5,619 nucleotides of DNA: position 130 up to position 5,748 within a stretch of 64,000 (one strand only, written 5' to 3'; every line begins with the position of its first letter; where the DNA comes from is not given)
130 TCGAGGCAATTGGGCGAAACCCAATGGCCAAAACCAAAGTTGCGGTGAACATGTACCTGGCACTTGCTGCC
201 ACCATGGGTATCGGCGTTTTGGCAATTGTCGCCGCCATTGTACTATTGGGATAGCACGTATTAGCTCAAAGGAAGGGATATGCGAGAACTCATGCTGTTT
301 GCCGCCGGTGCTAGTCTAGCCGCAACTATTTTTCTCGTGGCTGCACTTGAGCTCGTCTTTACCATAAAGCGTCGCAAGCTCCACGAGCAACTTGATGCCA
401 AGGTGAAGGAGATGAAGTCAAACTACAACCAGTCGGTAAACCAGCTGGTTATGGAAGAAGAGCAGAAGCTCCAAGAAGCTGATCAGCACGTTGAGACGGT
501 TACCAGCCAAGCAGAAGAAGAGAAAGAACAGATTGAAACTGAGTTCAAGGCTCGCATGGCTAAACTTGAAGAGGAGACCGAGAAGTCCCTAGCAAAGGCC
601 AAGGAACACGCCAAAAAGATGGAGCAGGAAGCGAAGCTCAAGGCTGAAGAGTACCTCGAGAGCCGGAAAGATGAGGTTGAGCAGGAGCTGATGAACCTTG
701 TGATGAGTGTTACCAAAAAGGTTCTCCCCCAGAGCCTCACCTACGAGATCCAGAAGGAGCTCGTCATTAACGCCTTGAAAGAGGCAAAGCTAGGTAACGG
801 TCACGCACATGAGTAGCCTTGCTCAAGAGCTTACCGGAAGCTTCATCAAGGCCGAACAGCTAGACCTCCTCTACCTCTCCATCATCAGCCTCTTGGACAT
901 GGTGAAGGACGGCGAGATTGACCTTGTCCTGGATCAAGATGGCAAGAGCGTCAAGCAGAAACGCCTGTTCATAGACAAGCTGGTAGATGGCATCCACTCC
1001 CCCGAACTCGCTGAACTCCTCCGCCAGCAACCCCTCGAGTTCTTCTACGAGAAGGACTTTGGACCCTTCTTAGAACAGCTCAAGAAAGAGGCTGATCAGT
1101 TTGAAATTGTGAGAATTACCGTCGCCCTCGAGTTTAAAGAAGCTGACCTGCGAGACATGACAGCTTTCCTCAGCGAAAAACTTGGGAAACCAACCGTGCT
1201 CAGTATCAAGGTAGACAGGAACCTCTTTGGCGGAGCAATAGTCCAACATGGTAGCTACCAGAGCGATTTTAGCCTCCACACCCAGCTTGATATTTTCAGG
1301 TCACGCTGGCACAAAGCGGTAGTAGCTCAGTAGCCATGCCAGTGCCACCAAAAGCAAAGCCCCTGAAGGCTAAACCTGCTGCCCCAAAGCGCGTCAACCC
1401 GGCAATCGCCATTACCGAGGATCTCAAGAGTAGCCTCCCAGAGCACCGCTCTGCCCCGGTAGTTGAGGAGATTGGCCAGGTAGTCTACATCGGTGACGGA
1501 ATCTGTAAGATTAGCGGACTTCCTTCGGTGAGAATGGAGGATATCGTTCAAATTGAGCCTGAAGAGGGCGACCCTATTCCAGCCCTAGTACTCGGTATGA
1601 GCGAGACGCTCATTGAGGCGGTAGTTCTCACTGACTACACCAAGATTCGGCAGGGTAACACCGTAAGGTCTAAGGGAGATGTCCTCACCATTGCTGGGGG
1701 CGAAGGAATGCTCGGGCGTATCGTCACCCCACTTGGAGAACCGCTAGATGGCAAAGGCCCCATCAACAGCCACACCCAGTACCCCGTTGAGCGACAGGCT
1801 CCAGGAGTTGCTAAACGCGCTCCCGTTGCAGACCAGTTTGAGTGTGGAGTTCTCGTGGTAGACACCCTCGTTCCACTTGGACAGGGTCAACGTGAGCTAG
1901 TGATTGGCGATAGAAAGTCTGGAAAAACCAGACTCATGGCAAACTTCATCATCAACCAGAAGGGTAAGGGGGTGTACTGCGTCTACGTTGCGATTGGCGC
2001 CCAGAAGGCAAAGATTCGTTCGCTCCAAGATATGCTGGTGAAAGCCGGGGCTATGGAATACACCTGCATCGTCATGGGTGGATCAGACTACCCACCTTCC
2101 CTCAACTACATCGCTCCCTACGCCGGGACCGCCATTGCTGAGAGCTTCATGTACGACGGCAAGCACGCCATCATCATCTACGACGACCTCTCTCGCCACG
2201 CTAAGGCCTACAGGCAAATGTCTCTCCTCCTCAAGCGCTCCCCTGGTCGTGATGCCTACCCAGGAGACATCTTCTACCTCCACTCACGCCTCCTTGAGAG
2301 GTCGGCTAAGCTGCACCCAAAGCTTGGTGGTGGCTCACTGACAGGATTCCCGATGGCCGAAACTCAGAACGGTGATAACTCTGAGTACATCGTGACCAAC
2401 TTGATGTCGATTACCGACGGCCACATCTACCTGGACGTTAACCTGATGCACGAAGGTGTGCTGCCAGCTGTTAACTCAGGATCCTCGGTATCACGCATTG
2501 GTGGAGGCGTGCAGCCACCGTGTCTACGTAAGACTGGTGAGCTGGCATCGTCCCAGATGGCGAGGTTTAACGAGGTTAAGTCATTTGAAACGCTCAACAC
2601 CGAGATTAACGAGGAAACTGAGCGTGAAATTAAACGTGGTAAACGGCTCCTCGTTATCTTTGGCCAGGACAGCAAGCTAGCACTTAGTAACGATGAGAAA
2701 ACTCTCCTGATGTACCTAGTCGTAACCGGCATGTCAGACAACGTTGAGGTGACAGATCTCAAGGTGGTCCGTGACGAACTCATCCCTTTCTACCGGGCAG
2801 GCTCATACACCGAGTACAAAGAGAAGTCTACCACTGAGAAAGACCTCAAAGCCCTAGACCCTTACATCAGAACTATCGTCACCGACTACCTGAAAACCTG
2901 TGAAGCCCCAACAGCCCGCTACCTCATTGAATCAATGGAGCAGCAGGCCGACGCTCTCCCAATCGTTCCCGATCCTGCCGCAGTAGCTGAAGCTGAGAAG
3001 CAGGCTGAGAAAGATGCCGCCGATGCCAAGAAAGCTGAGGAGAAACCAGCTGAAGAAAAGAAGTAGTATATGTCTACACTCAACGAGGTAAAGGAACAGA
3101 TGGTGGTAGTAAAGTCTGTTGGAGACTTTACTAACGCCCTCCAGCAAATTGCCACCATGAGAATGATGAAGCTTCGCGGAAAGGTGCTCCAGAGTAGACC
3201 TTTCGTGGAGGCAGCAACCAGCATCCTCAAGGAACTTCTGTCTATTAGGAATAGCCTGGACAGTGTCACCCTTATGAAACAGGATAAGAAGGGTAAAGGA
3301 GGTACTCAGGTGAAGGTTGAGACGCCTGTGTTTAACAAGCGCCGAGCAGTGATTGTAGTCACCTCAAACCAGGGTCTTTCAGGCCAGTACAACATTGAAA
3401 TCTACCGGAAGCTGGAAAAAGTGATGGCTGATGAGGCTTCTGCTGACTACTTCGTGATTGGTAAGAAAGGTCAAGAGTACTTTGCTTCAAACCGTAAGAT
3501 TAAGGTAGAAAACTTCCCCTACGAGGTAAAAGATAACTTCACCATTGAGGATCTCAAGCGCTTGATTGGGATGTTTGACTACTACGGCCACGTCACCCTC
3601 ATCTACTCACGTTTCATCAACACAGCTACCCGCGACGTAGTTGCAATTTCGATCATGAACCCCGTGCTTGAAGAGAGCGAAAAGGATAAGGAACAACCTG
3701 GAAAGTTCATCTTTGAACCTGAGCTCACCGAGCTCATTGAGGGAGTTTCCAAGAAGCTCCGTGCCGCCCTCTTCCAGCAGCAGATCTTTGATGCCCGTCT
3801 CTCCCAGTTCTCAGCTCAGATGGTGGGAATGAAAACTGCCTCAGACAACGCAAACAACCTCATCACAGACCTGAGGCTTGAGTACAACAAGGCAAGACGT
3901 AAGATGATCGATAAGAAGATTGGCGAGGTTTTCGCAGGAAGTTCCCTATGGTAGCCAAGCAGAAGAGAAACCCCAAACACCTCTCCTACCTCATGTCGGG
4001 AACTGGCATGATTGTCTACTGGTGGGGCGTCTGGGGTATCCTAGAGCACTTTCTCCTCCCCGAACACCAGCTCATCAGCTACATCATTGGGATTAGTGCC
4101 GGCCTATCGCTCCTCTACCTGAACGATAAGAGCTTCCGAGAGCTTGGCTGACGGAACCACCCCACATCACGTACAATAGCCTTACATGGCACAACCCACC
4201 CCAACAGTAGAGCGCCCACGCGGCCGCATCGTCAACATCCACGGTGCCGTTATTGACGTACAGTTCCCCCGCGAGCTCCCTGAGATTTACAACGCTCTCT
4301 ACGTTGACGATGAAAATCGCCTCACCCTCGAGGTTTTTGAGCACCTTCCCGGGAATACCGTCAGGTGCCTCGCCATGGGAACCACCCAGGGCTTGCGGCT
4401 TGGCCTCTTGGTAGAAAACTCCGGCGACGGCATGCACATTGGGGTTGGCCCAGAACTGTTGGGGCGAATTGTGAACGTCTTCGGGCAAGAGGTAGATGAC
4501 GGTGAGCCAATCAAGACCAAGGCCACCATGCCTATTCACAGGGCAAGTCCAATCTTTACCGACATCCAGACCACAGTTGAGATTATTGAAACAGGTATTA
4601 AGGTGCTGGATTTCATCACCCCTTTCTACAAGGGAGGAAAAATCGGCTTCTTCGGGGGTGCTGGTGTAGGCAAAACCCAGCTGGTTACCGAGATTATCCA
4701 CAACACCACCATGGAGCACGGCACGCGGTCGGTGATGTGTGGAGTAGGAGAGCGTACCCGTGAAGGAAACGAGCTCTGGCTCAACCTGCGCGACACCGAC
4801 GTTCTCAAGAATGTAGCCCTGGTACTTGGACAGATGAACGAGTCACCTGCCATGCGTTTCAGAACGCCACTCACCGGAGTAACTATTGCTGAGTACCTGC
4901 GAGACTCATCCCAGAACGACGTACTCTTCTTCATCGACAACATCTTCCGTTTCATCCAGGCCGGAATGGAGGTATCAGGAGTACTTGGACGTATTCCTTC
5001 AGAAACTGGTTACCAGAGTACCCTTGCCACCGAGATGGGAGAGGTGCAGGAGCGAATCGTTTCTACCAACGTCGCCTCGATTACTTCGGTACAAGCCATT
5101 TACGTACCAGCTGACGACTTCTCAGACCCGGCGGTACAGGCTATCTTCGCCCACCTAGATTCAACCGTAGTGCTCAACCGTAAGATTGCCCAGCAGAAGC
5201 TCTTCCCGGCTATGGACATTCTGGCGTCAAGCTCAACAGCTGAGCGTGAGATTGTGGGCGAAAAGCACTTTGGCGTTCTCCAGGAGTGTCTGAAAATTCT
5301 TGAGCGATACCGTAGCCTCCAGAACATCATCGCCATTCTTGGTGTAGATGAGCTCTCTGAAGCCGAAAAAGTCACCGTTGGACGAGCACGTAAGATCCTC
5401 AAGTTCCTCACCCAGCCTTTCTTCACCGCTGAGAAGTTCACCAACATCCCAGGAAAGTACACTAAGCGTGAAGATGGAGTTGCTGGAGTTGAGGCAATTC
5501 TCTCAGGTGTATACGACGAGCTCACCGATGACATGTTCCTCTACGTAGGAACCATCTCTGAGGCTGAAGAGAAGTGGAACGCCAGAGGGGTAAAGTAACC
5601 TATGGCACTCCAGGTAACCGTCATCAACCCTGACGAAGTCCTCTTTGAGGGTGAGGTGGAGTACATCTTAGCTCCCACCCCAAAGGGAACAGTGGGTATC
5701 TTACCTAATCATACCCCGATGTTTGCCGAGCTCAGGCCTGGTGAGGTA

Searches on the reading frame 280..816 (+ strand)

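Call 24: search_protein_families(library=pfam, proteins=[window:280-816:+], max_evalue=0.01)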
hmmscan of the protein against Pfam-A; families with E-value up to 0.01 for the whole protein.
window:280-816:+ (178 aa): 4 families
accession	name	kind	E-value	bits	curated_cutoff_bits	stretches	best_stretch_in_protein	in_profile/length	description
PF02108.21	FliH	-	0.00095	19.5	24.1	1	111-169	4-59/128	Flagellar assembly protein FliH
PF06637.16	PV-1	-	0.006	15.9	30.1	1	34-144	274-382/439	PV-1 protein (PLVAP)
PF02601.20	Exonuc_VII_L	-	0.0062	16.5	35.9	1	36-151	143-255/315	Exonuclease VII, large subunit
PF16999.10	V-ATPase_G_2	-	0.0094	17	28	0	61-150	18-104/104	Vacuolar (H+)-ATPase G subunit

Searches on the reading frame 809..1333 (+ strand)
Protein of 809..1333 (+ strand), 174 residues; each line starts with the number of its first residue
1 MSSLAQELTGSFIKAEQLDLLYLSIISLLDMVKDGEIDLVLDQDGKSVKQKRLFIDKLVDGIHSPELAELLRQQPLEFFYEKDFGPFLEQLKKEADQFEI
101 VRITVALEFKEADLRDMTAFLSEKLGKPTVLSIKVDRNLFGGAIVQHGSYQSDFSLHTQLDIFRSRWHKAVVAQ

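Call 24: search_protein_families(library=pfam, proteins=[window:809-1333:+], max_evalue=0.01)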
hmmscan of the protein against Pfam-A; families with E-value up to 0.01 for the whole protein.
window:809-1333:+ (174 aa): 1 family
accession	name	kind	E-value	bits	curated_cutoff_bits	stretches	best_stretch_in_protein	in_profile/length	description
PF00213.23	OSCP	-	1e-10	42.4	22.3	1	88-164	92-169/172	ATP synthase delta (OSCP) subunit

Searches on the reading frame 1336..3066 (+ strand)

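Call 24: search_protein_families(library=pfam, proteins=[window:1336-3066:+], max_evalue=0.01)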
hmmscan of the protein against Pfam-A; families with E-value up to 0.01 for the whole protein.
window:1336-3066:+ (576 aa): 5 families
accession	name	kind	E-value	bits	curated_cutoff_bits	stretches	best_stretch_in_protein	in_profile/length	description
PF00006.31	ATP-synt_ab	-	6.6e-70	235.5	29.5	1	171-386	1-213/213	ATP synthase alpha/beta family, nucleotide-binding domain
PF00306.32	ATP-synt_ab_C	-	2.9e-11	44.2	27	1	397-504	5-111/126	ATP synthase alpha/beta chain, C terminal domain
PF01637.24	ATPase_2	-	0.00023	21.5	33.2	1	188-298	24-131/225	ATPase domain predominantly from Archaea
PF02874.29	ATP-synt_ab_N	-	0.00047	21.1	20.9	1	42-114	1-69/69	ATP synthase alpha/beta family, beta-barrel domain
PF06745.19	ATPase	-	0.00082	19.3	26.6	1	183-228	18-64/231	KaiC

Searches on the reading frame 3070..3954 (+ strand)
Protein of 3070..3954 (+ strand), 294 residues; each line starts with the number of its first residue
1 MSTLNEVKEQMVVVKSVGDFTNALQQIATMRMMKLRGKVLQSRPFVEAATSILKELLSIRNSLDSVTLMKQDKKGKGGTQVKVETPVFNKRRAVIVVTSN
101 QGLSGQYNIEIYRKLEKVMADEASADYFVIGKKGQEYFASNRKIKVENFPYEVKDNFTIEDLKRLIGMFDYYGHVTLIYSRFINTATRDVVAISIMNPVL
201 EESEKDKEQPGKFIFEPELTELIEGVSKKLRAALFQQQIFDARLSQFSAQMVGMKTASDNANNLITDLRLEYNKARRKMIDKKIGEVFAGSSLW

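Call 24: search_protein_families(library=pfam, proteins=[window:3070-3954:+], max_evalue=0.01)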
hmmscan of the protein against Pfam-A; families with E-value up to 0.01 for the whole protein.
window:3070-3954:+ (294 aa): 1 family
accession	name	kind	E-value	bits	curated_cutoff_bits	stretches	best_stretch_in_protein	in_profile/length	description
PF00231.24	ATP-synt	-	1.5e-47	163.1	39.9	1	3-291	1-282/285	ATP synthase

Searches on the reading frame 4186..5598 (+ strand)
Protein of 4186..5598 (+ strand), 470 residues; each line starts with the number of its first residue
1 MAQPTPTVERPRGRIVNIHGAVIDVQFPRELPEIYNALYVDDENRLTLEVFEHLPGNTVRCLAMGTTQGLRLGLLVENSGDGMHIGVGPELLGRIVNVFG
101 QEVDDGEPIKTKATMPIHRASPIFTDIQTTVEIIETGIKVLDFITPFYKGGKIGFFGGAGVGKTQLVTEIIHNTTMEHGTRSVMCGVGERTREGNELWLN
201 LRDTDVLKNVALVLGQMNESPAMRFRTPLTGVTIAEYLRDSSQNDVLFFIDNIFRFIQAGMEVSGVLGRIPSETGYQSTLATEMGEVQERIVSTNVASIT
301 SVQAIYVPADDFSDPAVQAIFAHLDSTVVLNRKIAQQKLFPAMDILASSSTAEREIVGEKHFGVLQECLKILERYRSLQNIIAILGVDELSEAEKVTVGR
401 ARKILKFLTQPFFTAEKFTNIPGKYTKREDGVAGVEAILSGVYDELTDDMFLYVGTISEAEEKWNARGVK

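Call 24: search_protein_families(library=pfam, proteins=[window:4186-5598:+], max_evalue=0.01)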
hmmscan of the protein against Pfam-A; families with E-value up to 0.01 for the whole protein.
window:4186-5598:+ (470 aa): 4 families
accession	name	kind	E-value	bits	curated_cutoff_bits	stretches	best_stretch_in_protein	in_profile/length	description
PF00006.31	ATP-synt_ab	-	7e-66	222.3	29.5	1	137-350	1-213/213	ATP synthase alpha/beta family, nucleotide-binding domain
PF02874.29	ATP-synt_ab_N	-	2.1e-13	51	20.9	1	15-80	1-69/69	ATP synthase alpha/beta family, beta-barrel domain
PF22919.1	ATP-synt_VA_C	-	4e-11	43.3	24.7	1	355-418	6-71/101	C-terminal domain of V and A type ATP synthase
PF06745.19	ATPase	-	0.0063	16.3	26.6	0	134-192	1-61/231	KaiC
